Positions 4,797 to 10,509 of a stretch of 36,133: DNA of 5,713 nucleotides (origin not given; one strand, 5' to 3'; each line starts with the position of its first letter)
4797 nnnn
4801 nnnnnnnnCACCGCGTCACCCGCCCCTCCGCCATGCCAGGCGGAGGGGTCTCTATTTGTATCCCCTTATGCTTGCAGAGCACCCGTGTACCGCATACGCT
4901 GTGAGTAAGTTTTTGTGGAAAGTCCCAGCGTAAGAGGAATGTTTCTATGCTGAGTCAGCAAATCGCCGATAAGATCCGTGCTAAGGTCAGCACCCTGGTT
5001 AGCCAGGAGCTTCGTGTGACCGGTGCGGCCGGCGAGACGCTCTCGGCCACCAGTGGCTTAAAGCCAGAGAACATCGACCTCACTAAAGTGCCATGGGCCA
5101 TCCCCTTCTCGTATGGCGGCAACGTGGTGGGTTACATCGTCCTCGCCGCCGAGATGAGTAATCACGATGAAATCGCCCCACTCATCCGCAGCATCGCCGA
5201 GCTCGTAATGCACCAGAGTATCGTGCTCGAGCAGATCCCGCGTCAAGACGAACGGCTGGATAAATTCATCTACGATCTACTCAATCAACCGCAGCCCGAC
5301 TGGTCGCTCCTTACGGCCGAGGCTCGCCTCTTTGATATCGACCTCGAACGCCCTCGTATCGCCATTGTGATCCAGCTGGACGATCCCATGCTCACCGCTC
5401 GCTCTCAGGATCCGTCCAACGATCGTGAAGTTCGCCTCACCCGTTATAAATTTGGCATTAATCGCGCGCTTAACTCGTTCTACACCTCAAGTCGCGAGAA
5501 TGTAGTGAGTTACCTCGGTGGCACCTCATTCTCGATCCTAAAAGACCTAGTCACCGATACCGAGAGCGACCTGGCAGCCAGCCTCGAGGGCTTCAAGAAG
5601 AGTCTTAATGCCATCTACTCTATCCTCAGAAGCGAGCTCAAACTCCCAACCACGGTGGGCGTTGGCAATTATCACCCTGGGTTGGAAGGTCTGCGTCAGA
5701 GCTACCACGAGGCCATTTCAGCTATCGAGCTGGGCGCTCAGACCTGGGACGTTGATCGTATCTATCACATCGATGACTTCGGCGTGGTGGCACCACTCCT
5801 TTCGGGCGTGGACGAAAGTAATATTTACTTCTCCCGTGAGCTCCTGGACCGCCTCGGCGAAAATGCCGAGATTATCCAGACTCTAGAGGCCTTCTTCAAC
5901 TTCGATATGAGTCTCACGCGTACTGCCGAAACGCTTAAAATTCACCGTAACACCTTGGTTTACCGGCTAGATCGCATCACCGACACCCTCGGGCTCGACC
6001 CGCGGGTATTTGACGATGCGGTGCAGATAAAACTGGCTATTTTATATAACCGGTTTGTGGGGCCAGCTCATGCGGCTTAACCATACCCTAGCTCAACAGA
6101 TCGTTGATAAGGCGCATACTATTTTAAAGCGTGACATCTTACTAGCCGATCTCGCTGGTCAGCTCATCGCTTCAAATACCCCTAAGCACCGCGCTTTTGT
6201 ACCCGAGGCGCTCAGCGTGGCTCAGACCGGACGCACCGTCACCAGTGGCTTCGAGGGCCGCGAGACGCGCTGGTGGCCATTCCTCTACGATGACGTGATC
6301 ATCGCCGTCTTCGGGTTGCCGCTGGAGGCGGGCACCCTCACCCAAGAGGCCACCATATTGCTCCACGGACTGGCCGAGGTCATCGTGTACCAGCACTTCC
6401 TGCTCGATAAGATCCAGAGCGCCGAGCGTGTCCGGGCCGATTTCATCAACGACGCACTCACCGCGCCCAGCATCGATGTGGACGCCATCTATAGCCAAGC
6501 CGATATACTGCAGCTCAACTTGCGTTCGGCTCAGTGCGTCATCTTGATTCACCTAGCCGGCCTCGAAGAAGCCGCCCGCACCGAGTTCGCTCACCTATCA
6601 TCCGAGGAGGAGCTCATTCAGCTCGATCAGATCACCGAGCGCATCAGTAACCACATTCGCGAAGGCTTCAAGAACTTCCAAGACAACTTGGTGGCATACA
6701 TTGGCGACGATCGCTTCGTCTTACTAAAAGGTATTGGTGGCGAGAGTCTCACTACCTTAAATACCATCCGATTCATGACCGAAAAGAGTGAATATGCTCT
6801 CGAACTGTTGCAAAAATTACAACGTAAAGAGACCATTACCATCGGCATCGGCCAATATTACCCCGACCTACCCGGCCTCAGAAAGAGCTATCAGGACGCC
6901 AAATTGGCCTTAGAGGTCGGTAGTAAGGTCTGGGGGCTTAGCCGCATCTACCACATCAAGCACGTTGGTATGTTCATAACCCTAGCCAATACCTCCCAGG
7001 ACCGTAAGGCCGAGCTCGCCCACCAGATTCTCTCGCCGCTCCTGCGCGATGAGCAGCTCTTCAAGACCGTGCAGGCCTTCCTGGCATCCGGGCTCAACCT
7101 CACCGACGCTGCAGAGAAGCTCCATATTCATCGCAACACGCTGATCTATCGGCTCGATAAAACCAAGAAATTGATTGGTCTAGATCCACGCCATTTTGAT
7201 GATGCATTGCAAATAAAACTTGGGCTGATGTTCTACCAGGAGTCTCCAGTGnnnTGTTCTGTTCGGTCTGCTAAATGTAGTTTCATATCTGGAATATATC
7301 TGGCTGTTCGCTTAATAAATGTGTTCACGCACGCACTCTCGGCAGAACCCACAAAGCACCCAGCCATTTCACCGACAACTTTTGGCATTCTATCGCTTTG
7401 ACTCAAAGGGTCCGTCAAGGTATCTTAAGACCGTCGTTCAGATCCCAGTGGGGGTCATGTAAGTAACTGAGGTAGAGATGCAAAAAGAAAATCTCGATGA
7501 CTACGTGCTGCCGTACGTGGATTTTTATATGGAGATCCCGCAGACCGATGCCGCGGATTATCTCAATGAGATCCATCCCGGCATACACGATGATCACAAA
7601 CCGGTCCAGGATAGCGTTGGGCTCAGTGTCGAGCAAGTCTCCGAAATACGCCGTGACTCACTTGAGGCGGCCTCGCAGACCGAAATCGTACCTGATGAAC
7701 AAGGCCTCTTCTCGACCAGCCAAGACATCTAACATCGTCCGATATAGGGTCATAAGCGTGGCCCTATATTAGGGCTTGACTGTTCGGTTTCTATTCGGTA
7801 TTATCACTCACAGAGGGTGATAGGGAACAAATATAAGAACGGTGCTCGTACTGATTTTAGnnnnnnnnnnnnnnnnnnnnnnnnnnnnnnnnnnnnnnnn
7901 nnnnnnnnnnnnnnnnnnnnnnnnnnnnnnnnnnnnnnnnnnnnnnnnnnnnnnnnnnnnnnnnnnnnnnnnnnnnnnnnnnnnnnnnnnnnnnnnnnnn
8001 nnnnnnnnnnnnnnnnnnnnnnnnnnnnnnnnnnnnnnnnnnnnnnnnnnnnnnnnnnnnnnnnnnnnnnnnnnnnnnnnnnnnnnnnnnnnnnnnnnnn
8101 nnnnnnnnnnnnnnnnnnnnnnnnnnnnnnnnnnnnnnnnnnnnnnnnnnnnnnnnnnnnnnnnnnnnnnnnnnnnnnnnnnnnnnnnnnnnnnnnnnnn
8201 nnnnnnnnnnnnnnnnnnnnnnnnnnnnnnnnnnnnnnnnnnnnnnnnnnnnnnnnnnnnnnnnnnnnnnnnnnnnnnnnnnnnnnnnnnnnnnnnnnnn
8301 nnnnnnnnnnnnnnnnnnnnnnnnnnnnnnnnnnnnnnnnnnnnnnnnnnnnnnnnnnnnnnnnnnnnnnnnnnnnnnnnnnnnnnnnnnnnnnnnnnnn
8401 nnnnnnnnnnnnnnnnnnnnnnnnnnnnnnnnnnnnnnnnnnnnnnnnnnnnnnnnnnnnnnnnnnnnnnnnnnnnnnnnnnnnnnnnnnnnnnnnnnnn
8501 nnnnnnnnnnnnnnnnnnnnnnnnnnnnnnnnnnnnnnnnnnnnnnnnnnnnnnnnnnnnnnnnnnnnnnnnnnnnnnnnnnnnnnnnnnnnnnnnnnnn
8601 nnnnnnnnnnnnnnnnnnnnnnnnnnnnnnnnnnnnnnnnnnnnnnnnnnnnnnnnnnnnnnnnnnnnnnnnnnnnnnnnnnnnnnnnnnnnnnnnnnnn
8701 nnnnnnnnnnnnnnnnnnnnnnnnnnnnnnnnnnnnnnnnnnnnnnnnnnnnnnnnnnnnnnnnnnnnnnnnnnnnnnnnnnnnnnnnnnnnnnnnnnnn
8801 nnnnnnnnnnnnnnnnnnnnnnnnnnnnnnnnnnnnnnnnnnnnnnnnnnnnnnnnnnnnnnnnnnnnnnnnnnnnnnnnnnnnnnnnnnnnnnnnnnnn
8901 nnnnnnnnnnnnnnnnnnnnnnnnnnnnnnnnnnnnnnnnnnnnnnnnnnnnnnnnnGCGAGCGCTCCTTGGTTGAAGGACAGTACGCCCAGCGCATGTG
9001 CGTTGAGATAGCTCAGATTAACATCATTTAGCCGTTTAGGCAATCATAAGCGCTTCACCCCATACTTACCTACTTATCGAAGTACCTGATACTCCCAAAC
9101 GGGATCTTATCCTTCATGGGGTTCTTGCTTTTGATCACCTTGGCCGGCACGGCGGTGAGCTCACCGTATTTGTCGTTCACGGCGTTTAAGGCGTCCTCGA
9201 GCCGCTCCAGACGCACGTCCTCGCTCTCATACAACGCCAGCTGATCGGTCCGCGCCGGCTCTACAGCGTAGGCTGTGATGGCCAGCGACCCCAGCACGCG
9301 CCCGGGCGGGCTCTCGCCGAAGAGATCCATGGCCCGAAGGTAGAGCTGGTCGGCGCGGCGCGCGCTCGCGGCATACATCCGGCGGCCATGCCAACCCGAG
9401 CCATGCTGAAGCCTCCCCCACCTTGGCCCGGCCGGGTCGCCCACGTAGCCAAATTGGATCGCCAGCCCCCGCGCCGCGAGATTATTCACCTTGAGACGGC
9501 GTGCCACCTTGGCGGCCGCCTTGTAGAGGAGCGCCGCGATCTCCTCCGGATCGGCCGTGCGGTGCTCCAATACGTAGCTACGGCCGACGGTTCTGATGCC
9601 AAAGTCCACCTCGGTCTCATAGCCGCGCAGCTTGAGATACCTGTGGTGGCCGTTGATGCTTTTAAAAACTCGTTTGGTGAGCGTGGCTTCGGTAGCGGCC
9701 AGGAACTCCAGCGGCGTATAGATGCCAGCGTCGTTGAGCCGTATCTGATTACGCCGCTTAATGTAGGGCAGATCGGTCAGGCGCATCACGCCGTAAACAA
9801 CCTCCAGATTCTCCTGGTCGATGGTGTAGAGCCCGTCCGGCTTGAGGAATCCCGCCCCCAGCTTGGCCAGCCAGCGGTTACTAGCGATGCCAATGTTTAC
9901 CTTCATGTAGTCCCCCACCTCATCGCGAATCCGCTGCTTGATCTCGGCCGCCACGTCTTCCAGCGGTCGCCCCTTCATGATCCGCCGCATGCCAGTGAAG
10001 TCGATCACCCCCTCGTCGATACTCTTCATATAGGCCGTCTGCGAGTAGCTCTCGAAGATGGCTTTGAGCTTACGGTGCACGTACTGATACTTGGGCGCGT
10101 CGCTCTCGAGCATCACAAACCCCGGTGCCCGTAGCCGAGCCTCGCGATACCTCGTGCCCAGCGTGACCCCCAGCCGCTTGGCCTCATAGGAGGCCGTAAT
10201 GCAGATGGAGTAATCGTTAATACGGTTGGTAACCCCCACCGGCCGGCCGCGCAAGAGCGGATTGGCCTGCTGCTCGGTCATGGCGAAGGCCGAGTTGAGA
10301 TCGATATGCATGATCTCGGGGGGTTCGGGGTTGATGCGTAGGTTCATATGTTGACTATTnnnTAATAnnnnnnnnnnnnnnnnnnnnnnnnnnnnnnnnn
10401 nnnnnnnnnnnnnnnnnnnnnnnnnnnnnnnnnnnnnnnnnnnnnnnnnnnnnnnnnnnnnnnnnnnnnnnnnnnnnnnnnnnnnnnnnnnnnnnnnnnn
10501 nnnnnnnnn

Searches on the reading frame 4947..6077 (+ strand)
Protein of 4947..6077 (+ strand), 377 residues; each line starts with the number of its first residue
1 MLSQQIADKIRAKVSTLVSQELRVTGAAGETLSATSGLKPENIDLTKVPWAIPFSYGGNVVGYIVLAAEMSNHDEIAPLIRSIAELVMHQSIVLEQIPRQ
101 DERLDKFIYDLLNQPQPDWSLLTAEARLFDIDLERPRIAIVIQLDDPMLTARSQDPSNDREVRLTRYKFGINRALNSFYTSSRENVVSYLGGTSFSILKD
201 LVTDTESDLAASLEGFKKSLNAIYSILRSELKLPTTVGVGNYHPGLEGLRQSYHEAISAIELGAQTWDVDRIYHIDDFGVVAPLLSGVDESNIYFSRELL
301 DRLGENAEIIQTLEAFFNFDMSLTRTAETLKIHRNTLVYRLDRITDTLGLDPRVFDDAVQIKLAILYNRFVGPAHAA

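Call 60: search_protein_families(library=pfam, proteins=[window:4947-6077:+], max_evalue=0.001)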
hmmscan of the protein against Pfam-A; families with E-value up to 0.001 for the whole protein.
window:4947-6077:+ (377 aa): 4 families
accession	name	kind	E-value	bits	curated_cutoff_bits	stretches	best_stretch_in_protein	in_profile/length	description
PF13556.12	HTH_30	-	9.1e-19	67.5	27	1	310-365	2-57/59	PucR C-terminal helix-turn-helix domain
PF17853.6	GGDEF_2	-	1.2e-14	55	24.5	1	121-261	7-115/116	GGDEF-like domain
PF05651.19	Diacid_rec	-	0.00024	21.2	23.6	0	52-111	75-134/134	Putative sugar diacid recognition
PF02954.25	HTH_8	-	0.00075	19.6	22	0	309-343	10-41/42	Bacterial regulatory protein, Fis family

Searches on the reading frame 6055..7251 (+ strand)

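Call 60: search_protein_families(library=pfam, proteins=[window:6055-7251:+], max_evalue=0.001)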
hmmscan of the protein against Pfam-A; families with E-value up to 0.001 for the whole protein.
window:6055-7251:+ (399 aa): 4 families
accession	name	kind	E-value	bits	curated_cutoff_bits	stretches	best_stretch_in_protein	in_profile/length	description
PF13556.12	HTH_30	-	3.3e-19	68.9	27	1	335-391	1-57/59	PucR C-terminal helix-turn-helix domain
PF17853.6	GGDEF_2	-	2.4e-15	57.2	24.5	1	144-288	7-116/116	GGDEF-like domain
PF05651.19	Diacid_rec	-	1.1e-06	28.8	23.6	1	8-132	1-132/134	Putative sugar diacid recognition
PF02954.25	HTH_8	-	0.00034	20.7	22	1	344-369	16-41/42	Bacterial regulatory protein, Fis family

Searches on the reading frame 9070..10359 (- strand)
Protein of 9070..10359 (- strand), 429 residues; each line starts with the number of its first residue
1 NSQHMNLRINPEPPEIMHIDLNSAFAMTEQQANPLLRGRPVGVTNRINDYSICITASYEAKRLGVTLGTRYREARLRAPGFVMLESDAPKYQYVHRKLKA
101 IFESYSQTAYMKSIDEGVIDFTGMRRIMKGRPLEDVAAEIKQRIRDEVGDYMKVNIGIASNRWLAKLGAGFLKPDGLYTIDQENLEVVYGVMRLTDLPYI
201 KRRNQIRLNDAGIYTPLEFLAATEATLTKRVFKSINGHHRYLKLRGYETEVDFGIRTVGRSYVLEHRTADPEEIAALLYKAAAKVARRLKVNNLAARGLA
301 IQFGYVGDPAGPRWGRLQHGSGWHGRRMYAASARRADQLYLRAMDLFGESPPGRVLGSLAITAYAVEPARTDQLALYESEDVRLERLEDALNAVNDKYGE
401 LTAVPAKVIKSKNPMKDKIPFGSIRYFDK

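Call 60: search_protein_families(library=pfam, proteins=[window:9070-10359:-], max_evalue=0.001)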
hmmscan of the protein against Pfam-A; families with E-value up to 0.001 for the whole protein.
window:9070-10359:- (429 aa): 2 families
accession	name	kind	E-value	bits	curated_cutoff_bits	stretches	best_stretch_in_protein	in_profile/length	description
PF00817.25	IMS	-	1.7e-30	106.3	23.2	1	19-168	1-146/148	impB/mucB/samB family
PF11799.13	IMS_C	-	5.2e-06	27.3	20.7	1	257-376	3-109/109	impB/mucB/samB family C-terminal domain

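Call 85: find_homologous_proteins(query=window:9070-10359:-, max_evalue=1e-30)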
Query window:9070-10359:- (429 aa): 3370 proteins with E <= 1e-30 among 8000 candidates; the best 120 are listed.
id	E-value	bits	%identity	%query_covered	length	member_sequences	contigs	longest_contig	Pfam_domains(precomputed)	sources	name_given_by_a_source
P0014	1.6e-282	954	100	99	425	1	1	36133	PF00817.26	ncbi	-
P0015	7.3e-238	807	83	99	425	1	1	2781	PF00817.26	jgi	jgi:DNA polymerase-4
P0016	4.7e-224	762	79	99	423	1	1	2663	PF11799.14,PF00817.26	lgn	-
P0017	2.8e-221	753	78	99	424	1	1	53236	PF00817.26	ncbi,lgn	-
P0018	2.1e-216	737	77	99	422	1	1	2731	PF00817.26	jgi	jgi:DNA polymerase-4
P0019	7.3e-214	728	75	99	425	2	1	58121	PF11799.14,PF00817.26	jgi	jgi:DNA polymerase-4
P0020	1.1e-212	724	75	99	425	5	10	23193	PF11799.14,PF00817.26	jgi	jgi:DNA polymerase-4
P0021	1.9e-212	724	75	99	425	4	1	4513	PF11799.14,PF00817.26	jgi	jgi:DNA polymerase-4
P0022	1.3e-206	704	73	99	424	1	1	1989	PF11799.14,PF00817.26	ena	-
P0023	1.5e-205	701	72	99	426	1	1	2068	PF11799.14,PF00817.26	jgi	jgi:DNA polymerase IV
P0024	4.7e-205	699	72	99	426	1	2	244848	PF11799.14,PF00817.26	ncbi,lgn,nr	ncbi:hypothetical protein HJC99_02130 [Candidatus Saccharibacteria bacterium]|nr:hypothetical protei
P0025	2.2e-204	697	73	99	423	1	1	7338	PF11799.14,PF00817.26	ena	-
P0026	2.6e-204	697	72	99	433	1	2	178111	PF11799.14,PF00817.26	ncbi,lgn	-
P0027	5.7e-204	696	73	99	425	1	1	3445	PF11799.14,PF00817.26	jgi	jgi:DNA polymerase IV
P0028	9.6e-204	695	72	99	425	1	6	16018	PF11799.14,PF00817.26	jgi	jgi:DNA polymerase-4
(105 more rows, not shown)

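Call 102: find_encoding_contigs(protein=P0014, flank=500, max_places=2)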
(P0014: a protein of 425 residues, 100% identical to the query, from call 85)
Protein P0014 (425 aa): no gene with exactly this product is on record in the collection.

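Call 103: find_encoding_contigs(protein=P0017, flank=10000, max_places=2)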
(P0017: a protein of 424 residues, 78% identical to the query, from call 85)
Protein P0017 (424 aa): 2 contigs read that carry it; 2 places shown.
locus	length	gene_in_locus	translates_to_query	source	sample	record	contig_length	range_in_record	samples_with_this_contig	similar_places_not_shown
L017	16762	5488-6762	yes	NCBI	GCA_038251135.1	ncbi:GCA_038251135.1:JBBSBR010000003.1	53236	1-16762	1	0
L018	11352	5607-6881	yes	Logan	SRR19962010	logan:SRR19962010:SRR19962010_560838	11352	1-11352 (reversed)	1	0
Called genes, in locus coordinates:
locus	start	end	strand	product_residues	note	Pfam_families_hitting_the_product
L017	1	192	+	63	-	?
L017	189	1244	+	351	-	PF00953:Glycos_transf_4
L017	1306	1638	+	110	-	-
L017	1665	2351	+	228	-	PF01386:Ribosomal_L25p, PF14693:Ribosomal_TL5_C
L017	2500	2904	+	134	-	PF01219:DAGK_prokar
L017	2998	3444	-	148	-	PF22811:Zn_ribbon_NrdR, PF03477:ATP-cone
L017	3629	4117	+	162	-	PF00383:dCMP_cyt_deam_1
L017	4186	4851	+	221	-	PF00625:Guanylate_kin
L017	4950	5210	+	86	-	-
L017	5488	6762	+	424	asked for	PF00817:IMS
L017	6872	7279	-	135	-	PF05635:23S_rRNA_IVP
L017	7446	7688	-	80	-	-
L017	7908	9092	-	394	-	PF05651:Diacid_rec (weak), PF17853:GGDEF_2, PF13556:HTH_30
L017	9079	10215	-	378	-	PF17853:GGDEF_2, PF13556:HTH_30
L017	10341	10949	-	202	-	-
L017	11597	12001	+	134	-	-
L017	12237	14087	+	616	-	PF07973:tRNA_SAD, PF00587:tRNA-synt_2b, PF03129:HGTP_anticodon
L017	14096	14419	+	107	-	PF01035:DNA_binding_1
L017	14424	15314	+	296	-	PF01715:IPPT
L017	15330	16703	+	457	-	PF08245:Mur_ligase_M, PF08353:MurT_C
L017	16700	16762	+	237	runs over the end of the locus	PF07685:GATase_3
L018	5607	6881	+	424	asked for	PF00817:IMS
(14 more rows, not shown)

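Call 104: find_encoding_contigs(protein=P0019, flank=10000, max_places=2)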
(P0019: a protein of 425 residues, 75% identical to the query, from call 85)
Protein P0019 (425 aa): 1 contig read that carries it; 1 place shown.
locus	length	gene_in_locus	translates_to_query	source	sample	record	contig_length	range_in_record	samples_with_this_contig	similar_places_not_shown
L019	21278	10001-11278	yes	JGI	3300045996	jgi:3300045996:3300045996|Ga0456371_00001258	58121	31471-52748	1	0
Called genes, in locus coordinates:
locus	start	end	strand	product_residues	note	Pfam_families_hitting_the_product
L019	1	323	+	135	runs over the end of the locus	-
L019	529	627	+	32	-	-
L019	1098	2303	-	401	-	PF02812:ELFV_dehydrog_N, PF00208:ELFV_dehydrog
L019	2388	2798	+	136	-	-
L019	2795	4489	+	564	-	-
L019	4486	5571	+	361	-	PF00953:Glycos_transf_4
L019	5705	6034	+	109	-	-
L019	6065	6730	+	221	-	PF01386:Ribosomal_L25p, PF14693:Ribosomal_TL5_C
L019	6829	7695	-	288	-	PF00069:Pkinase, PF07714:PK_Tyr_Ser-Thr, PF03109:ABC1 (weak)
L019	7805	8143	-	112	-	PF03477:ATP-cone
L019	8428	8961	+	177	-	PF00406:ADK, PF13207:AAA_17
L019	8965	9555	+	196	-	PF01467:CTP_transf_like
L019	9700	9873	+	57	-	-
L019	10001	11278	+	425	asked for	PF00817:IMS, PF11799:IMS_C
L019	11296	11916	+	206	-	PF04199:Cyclase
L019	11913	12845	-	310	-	PF01904:DUF72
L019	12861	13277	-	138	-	PF05635:23S_rRNA_IVP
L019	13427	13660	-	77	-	-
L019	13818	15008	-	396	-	PF17853:GGDEF_2, PF13556:HTH_30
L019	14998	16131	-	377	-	PF17853:GGDEF_2, PF13556:HTH_30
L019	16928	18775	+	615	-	PF07973:tRNA_SAD, PF00587:tRNA-synt_2b, PF03129:HGTP_anticodon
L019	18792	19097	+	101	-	PF01035:DNA_binding_1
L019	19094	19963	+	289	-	PF01745:IPT (weak), PF01715:IPPT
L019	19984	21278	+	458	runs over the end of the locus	PF08245:Mur_ligase_M, PF08353:MurT_C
